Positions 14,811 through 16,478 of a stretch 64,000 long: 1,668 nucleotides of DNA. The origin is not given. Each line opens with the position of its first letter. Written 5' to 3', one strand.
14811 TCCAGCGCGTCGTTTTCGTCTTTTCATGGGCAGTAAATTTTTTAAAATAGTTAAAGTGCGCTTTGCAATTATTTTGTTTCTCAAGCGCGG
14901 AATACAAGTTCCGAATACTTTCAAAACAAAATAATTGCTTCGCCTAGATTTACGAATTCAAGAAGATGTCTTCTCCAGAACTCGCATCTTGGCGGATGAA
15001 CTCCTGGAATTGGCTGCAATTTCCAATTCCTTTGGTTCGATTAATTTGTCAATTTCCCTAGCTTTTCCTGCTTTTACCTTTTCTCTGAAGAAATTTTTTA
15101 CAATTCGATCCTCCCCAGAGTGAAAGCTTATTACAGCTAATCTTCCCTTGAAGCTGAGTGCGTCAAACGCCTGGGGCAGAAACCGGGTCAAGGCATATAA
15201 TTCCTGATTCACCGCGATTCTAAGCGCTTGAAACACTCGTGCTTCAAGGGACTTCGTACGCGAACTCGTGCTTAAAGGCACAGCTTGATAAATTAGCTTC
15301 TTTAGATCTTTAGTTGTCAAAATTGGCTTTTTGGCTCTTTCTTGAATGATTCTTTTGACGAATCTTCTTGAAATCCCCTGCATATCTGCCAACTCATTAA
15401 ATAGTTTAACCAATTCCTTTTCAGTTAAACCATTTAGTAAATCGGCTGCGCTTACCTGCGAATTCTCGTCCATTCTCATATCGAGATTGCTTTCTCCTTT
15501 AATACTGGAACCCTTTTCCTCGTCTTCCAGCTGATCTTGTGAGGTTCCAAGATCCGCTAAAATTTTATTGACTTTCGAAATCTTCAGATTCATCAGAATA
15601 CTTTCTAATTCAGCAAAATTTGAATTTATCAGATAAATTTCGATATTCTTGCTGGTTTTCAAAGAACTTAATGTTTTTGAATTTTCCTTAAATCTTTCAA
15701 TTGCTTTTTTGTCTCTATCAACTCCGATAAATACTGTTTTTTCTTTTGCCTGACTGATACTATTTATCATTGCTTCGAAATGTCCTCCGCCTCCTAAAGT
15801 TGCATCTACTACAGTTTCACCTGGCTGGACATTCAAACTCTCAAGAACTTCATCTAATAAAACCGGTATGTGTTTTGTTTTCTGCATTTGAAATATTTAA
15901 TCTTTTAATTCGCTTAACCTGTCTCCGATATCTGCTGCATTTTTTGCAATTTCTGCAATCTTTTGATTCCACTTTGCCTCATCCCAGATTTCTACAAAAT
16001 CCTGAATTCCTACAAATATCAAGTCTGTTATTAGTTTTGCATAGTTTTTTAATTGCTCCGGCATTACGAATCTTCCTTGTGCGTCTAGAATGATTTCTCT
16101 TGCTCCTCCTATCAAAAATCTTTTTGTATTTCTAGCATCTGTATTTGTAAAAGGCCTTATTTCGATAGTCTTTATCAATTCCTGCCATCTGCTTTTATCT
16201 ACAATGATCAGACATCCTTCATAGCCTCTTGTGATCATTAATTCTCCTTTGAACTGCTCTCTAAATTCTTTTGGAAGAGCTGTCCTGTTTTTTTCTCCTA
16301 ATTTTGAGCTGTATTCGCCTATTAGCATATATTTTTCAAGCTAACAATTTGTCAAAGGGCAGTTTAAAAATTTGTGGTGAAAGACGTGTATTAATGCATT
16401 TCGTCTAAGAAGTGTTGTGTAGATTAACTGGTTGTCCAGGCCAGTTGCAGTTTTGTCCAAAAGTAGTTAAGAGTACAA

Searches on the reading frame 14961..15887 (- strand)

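Call 43: search_protein_families(library=pfam, proteins=[window:14961-15887:-], max_evalue=0.001)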
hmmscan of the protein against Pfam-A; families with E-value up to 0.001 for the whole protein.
window:14961-15887:- (309 aa): 1 family
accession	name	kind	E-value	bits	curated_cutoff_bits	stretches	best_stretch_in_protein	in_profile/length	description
PF01795.25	Methyltransf_5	-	2.6e-78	264.1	27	1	4-306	2-308/309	MraW methylase family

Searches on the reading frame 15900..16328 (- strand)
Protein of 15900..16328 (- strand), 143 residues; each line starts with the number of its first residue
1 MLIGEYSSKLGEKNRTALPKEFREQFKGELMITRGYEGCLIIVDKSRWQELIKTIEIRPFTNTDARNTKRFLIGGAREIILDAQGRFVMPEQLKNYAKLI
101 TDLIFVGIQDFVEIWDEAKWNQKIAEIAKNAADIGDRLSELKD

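Call 43: search_protein_families(library=pfam, proteins=[window:15900-16328:-], max_evalue=0.001)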
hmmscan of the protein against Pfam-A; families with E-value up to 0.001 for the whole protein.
window:15900-16328:- (143 aa): 1 family
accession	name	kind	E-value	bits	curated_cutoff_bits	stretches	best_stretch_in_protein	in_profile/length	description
PF02381.23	MraZ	-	3.7e-27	94.5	23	2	72-130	1-59/72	MraZ protein, putative antitoxin-like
